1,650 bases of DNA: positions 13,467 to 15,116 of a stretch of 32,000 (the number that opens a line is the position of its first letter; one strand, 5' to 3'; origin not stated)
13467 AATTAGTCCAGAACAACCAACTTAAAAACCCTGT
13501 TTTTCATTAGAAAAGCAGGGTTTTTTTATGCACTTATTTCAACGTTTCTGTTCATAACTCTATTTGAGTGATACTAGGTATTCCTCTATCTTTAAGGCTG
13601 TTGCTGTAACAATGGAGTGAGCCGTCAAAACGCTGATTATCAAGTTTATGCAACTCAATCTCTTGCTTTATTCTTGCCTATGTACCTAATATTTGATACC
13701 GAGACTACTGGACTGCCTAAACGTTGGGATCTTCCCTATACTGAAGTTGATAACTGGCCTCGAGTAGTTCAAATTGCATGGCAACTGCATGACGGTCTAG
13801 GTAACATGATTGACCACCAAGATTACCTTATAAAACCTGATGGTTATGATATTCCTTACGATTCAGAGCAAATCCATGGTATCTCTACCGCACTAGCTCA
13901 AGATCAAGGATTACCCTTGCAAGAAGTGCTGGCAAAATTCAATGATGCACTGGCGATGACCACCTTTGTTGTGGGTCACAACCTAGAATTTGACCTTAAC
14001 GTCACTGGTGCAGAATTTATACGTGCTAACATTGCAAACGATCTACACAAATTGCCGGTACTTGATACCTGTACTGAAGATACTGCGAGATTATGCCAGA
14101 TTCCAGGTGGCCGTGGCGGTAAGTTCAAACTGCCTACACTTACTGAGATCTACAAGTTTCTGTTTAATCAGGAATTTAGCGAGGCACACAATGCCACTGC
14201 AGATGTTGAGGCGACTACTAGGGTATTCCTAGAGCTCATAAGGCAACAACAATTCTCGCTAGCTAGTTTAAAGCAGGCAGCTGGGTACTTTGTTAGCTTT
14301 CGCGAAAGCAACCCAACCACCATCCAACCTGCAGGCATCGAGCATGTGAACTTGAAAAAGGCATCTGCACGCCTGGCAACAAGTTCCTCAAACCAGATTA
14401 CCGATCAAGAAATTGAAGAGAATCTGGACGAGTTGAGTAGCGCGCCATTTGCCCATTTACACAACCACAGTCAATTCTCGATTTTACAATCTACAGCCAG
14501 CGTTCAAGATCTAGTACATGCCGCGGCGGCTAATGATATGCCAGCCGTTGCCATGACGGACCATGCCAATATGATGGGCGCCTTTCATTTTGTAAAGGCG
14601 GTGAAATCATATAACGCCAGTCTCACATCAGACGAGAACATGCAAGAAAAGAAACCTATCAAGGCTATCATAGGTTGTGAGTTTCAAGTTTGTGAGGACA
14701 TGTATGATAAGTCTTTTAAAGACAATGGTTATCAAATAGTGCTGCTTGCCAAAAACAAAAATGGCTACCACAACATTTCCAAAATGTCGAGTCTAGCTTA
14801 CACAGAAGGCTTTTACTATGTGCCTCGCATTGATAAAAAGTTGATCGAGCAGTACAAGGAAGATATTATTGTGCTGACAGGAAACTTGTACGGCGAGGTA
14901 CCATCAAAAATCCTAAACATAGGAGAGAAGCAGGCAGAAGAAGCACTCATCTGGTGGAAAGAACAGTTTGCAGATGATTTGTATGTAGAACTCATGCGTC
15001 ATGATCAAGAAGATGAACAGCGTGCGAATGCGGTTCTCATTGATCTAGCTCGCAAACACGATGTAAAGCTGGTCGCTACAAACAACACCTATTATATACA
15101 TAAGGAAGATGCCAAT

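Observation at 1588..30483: Perfect palindrome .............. occurs seven times in 32 kb, in both intergenic and coding DNA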

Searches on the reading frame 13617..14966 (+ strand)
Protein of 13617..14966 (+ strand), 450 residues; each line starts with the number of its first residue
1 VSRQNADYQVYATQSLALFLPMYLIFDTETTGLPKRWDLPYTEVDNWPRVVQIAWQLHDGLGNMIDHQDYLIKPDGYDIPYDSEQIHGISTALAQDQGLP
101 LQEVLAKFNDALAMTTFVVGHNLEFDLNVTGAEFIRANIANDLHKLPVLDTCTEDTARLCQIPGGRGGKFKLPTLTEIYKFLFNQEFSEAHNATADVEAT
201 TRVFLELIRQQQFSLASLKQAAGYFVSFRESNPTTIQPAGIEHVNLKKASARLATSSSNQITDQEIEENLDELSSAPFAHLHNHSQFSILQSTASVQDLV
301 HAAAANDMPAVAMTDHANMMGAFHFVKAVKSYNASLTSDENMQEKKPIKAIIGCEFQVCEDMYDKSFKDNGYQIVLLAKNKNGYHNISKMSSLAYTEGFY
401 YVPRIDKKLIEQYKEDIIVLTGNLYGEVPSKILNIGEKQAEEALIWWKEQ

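Call 40: find_homologous_proteins(query=window:13617-14966:+, max_evalue=1e-20)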
Query window:13617-14966:+ (450 aa): 1972 proteins with E <= 1e-20 among 7240 candidates; the best 120 are listed.
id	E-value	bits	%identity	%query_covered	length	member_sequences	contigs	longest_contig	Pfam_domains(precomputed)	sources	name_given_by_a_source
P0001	6.0e-213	725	72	95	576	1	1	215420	PF00929.32,PF02811.27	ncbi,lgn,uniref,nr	ncbi:DNA polymerase III alpha subunit [Nonlabens tegetincola]|uniref:DNA polymerase III subunit alph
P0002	6.5e-204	696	78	86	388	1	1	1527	PF00929.32,PF02811.27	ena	-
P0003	1.3e-198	678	67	95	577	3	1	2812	PF00929.32,PF02811.27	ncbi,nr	ncbi:MAG: PHP domain-containing protein, partial [Christiangramia sp.]|nr:PHP domain-containing prot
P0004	2.3e-198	677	68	95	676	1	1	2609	PF00929.32,PF02811.27,PF07733.19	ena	-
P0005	2.4e-198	677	68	95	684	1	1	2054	PF00929.32,PF02811.27,PF07733.19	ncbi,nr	ncbi:MAG TPA: PHP domain-containing protein, partial [Xanthomarina sp.]|nr:PHP domain-containing pro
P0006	2.9e-198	677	68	95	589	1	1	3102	PF00929.32,PF02811.27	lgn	-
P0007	5.7e-198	676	68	95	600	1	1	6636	PF00929.32,PF02811.27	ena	-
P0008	1.0e-197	675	68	95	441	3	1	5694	PF00929.32,PF02811.27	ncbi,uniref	ncbi:PHP domain-containing protein, partial [Xanthomarina sp.]|uniref:PHP domain-containing protein 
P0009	1.3e-197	675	68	95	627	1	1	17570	PF00929.32,PF02811.27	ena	-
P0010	2.5e-196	671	66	95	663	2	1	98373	PF00929.32,PF02811.27,PF07733.19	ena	-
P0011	2.7e-196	670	65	95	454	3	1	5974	PF00929.32,PF02811.27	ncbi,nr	ncbi:MAG: PHP domain-containing protein, partial [Bacteroidota bacterium]|nr:PHP domain-containing p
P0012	3.2e-195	667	66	95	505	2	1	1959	PF00929.32,PF02811.27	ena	-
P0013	4.1e-194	663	65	95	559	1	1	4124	PF00929.32,PF02811.27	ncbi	ncbi:MAG: PHP domain-containing protein, partial [Bacteroidota bacterium]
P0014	1.0e-193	662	66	95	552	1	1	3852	PF00929.32,PF02811.27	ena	-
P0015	1.2e-193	662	66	95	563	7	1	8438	PF00929.32,PF02811.27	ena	-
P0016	2.8e-193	661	67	95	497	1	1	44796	PF00929.32,PF02811.27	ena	-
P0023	3.3e-192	657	67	95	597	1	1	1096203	PF00929.32,PF02811.27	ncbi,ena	-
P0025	1.4e-191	655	65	95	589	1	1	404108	PF00929.32,PF02811.27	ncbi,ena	-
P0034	2.2e-190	651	73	86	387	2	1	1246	PF00929.32,PF02811.27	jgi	jgi:DNA polymerase-3 subunit alpha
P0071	1.1e-185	636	64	95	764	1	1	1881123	PF00929.32,PF02811.27,PF07733.19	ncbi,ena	-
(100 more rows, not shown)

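Call 43: find_encoding_contigs(protein=P0001, flank=10000, max_places=2)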
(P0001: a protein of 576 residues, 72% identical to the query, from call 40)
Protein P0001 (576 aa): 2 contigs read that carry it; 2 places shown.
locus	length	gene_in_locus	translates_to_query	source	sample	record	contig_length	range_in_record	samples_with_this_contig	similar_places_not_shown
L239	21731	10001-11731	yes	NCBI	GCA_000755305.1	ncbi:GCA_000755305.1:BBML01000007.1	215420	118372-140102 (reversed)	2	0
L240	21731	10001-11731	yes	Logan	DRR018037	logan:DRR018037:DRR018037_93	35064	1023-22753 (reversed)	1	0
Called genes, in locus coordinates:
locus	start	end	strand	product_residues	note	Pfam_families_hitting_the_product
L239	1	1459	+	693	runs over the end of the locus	PF13620:CarboxypepD_reg, PF13715:CarbopepD_reg_2, PF07715:Plug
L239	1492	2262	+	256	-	-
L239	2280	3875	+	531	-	PF07980:SusD_RagB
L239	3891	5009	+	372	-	PF14292:SusE, PF16411:SusF_SusE (faint)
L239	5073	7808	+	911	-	PF17957:Big_7 (weak), PF00128:Alpha-amylase, PF18962:Por_Secre_tail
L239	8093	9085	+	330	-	PF04389:Peptidase_M28, PF01546:Peptidase_M20 (weak)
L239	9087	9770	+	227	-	PF00106:adh_short, PF01370:Epimerase, PF08659:KR, PF13460:NAD_binding_10 (weak), PF13561:adh_short_C2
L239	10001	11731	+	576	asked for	PF00929:RNase_T, PF02811:PHP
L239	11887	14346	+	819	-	PF07733:DNA_pol3_alpha, PF17657:DNA_pol3_finger, PF14579:HHH_6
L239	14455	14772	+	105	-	PF00085:Thioredoxin, PF08534:Redoxin (faint), PF13098:Thioredoxin_2, PF13905:Thioredoxin_8 (faint)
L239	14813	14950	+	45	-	-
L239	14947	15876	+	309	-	PF01882:DUF58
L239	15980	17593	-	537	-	PF00364:Biotin_lipoyl, PF01597:GCV_H (faint), PF25917:BSH_RND (faint), PF25919:BSH_CusB (faint), PF00364:Biotin_lipoyl, PF25997:BSH_YhbJ (weak), PF02817:E3_binding, PF00198:2-oxoacid_dh, +3 more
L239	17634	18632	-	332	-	PF00676:E1_dh, PF02775:TPP_enzyme_C (weak)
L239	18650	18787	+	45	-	-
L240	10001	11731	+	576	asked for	PF00929:RNase_T, PF02811:PHP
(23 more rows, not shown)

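Call 44: find_encoding_contigs(protein=P0023, flank=10000, max_places=2)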
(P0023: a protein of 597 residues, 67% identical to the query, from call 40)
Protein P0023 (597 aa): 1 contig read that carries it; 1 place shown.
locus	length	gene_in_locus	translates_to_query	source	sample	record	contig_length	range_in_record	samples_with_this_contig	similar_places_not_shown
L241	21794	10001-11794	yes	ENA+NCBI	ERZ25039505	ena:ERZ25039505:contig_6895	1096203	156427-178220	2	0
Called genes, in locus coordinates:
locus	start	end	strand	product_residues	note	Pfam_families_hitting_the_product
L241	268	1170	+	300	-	PF08712:Nfu_N, PF01106:NifU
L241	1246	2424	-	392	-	PF02771:Acyl-CoA_dh_N, PF02770:Acyl-CoA_dh_M, PF00441:Acyl-CoA_dh_1, PF08028:Acyl-CoA_dh_2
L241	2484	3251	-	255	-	PF06325:PrmA, PF05175:MTS, PF05971:Methyltransf_10, PF08242:Methyltransf_12 (faint), PF13649:Methyltransf_25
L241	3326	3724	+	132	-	-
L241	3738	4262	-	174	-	PF01782:RimM, PF24986:PRC_RimM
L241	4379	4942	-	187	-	PF00886:Ribosomal_S16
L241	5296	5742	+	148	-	PF09537:DUF2383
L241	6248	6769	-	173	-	-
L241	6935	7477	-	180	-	-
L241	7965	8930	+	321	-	PF01548:DEDD_Tnp_IS110, PF02371:Transposase_20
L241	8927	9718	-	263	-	-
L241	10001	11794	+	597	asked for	PF00929:RNase_T, PF02811:PHP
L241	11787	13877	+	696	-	PF07733:DNA_pol3_alpha, PF17657:DNA_pol3_finger, PF14579:HHH_6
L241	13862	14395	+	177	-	-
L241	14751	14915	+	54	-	-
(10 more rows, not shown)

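Call 48: find_encoding_contigs(protein=P0016, flank=10000, max_places=1)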
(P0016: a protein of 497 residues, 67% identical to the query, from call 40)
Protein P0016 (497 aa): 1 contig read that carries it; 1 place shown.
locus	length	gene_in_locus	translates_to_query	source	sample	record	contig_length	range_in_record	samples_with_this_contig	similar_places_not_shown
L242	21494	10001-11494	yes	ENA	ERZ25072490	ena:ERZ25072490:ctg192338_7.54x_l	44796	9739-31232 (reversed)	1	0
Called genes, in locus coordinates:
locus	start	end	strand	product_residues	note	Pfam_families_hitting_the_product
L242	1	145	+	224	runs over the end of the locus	PF02390:Methyltransf_4, PF13847:Methyltransf_31, PF08241:Methyltransf_11 (faint), PF13649:Methyltransf_25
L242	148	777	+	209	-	PF01810:LysE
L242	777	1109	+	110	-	PF01035:DNA_binding_1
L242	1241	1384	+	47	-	PF01883:FeS_assembly_P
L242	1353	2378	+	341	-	PF02374:ArsA_ATPase (weak), PF10609:ParA, PF13614:AAA_31, PF00142:Fer4_NifH (faint), PF01656:CbiA, PF09140:MipZ (weak)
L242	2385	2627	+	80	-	PF01106:NifU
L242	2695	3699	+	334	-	PF03486:HI0933_like (faint), PF07992:Pyr_redox_2, PF13738:Pyr_redox_3, PF00070:Pyr_redox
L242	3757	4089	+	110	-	-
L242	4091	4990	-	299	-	PF12850:Metallophos_2 (faint)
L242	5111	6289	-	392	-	PF02771:Acyl-CoA_dh_N, PF02770:Acyl-CoA_dh_M, PF00441:Acyl-CoA_dh_1, PF22924:ACOX_C_alpha1 (faint), PF08028:Acyl-CoA_dh_2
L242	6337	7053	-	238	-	PF07669:Eco57I (weak), PF05175:MTS, PF06325:PrmA (weak), PF02475:TRM5-TYW2_MTfase (faint), PF13847:Methyltransf_31 (weak), PF13649:Methyltransf_25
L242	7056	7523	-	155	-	PF01782:RimM (weak), PF05239:PRC (weak), PF24986:PRC_RimM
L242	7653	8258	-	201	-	PF00886:Ribosomal_S16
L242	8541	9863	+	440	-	PF19765:DUF6252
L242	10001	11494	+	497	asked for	PF00929:RNase_T, PF02811:PHP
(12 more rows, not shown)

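Call 49: find_encoding_contigs(protein=P0010, flank=10000, max_places=1)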
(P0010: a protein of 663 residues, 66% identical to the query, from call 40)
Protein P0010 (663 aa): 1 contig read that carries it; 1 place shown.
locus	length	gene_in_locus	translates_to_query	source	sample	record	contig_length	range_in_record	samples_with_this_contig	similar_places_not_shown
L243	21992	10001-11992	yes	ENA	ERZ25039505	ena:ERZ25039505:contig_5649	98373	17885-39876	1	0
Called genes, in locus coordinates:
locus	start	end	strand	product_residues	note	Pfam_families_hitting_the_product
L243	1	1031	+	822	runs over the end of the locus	PF05569:Peptidase_M56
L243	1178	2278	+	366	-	PF14362:DUF4407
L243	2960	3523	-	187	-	-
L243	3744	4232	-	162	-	PF01609:DDE_Tnp_1 (weak), PF13359:DDE_Tnp_4 (weak)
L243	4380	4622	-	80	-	PF13340:DUF4096 (weak)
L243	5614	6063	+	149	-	PF14534:DUF4440 (weak)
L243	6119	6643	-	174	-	PF01782:RimM, PF24986:PRC_RimM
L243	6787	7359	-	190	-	PF00886:Ribosomal_S16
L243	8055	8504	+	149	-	PF09537:DUF2383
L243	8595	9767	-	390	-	PF13173:AAA_14, PF13635:DUF4143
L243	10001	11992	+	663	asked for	PF00929:RNase_T, PF02811:PHP, PF07733:DNA_pol3_alpha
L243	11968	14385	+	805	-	PF07733:DNA_pol3_alpha, PF17657:DNA_pol3_finger, PF01336:tRNA_anti-codon (faint), PF14579:HHH_6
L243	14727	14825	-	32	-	-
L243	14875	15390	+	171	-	PF01381:HTH_3 (weak), PF21956:DUF6922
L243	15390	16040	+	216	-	PF08843:AbiEii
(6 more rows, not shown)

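Call 50: find_encoding_contigs(protein=P0025, flank=10000, max_places=1)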
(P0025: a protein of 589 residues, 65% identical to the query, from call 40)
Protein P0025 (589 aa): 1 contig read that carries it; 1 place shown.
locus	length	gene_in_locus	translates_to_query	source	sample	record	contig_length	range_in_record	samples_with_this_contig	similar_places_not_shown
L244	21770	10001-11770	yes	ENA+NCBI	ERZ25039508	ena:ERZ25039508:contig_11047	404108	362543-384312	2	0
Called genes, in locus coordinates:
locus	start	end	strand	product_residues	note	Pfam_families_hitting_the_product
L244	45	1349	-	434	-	PF01204:Trehalase, PF22422:MGH1-like_GH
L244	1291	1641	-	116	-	-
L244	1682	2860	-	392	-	PF02771:Acyl-CoA_dh_N, PF02770:Acyl-CoA_dh_M, PF00441:Acyl-CoA_dh_1, PF08028:Acyl-CoA_dh_2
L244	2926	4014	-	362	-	PF00355:Rieske, PF00848:Ring_hydroxyl_A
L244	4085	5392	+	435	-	PF00324:AA_permease, PF03845:Spore_permease, PF13520:AA_permease_2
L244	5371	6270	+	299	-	PF02274:ADI, PF19420:DDAH_eukar, PF02274:ADI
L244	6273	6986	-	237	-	PF05175:MTS, PF06325:PrmA (weak), PF13847:Methyltransf_31 (weak), PF08242:Methyltransf_12 (faint), PF13649:Methyltransf_25 (weak)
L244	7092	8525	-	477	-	PF00884:Sulfatase, PF01663:Phosphodiest (faint), PF16347:SGSH_C, PF14707:Sulfatase_C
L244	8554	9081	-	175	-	PF01782:RimM, PF24986:PRC_RimM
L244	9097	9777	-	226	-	-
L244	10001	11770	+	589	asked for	PF00929:RNase_T, PF02811:PHP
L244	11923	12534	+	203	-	PF07733:DNA_pol3_alpha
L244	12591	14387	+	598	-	PF17657:DNA_pol3_finger, PF14579:HHH_6, PF01336:tRNA_anti-codon (weak)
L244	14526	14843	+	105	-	PF00085:Thioredoxin, PF00578:AhpC-TSA (faint), PF08534:Redoxin (faint), PF13098:Thioredoxin_2, PF13905:Thioredoxin_8 (faint)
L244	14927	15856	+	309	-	PF01882:DUF58, PF13519:VWA_2 (faint)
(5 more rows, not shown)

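Call 51: find_encoding_contigs(protein=P0071, flank=10000, max_places=1)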
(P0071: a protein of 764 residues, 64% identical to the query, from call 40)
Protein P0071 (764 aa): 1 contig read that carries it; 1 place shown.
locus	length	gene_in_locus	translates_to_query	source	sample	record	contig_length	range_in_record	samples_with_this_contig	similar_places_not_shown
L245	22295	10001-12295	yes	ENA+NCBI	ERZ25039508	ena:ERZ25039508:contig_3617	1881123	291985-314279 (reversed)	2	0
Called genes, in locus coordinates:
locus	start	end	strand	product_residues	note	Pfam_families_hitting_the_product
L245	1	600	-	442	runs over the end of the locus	PF13375:RnfC_N, PF01512:Complex1_51K, PF10531:SLBB, PF13484:Fer4_16 (faint), PF13237:Fer4_10, PF12838:Fer4_7 (weak), PF13183:Fer4_8 (weak), PF13187:Fer4_9 (weak), +5 more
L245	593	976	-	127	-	PF12797:Fer4_2 (faint), PF12798:Fer4_3 (faint), PF12837:Fer4_6 (faint), PF12838:Fer4_7 (weak), PF14697:Fer4_21 (weak), PF12838:Fer4_7, PF13187:Fer4_9 (weak), PF00037:Fer4 (weak), +3 more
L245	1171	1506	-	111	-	PF04060:FeS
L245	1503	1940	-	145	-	PF04246:RseC_MucC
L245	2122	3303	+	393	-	PF12833:HTH_18, PF00165:HTH_AraC (weak)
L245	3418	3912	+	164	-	PF07681:DoxX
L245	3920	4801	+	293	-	PF10988:DUF2807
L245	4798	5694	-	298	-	-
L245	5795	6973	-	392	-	PF02771:Acyl-CoA_dh_N, PF02770:Acyl-CoA_dh_M, PF00441:Acyl-CoA_dh_1, PF08028:Acyl-CoA_dh_2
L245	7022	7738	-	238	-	PF05175:MTS, PF06325:PrmA (weak), PF13847:Methyltransf_31 (weak), PF13649:Methyltransf_25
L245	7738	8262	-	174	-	PF01782:RimM, PF05239:PRC (weak), PF24986:PRC_RimM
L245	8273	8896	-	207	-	PF00886:Ribosomal_S16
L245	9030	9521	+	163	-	PF19765:DUF6252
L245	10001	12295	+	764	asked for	PF00929:RNase_T, PF02811:PHP, PF07733:DNA_pol3_alpha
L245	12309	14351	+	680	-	PF07733:DNA_pol3_alpha, PF17657:DNA_pol3_finger, PF14579:HHH_6, PF01336:tRNA_anti-codon (faint)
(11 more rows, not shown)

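Call 57: find_encoding_contigs(protein=P0002, flank=2000, max_places=2)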
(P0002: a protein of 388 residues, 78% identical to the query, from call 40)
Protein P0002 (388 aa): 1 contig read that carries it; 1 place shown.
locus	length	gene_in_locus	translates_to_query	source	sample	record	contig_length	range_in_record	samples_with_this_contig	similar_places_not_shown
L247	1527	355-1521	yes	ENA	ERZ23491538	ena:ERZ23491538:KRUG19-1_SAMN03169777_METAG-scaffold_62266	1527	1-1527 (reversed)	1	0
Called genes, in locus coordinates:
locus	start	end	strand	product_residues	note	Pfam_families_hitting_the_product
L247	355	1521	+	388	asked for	PF00929:RNase_T, PF02811:PHP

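Call 58: find_encoding_contigs(protein=P0034, flank=2000, max_places=2)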
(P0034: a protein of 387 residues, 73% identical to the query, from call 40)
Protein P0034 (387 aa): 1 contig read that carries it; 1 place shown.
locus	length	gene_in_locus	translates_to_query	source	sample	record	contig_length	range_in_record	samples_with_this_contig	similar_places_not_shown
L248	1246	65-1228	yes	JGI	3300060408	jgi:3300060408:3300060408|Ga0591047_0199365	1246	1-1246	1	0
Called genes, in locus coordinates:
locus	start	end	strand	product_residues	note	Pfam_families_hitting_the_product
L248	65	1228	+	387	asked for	PF00929:RNase_T, PF02811:PHP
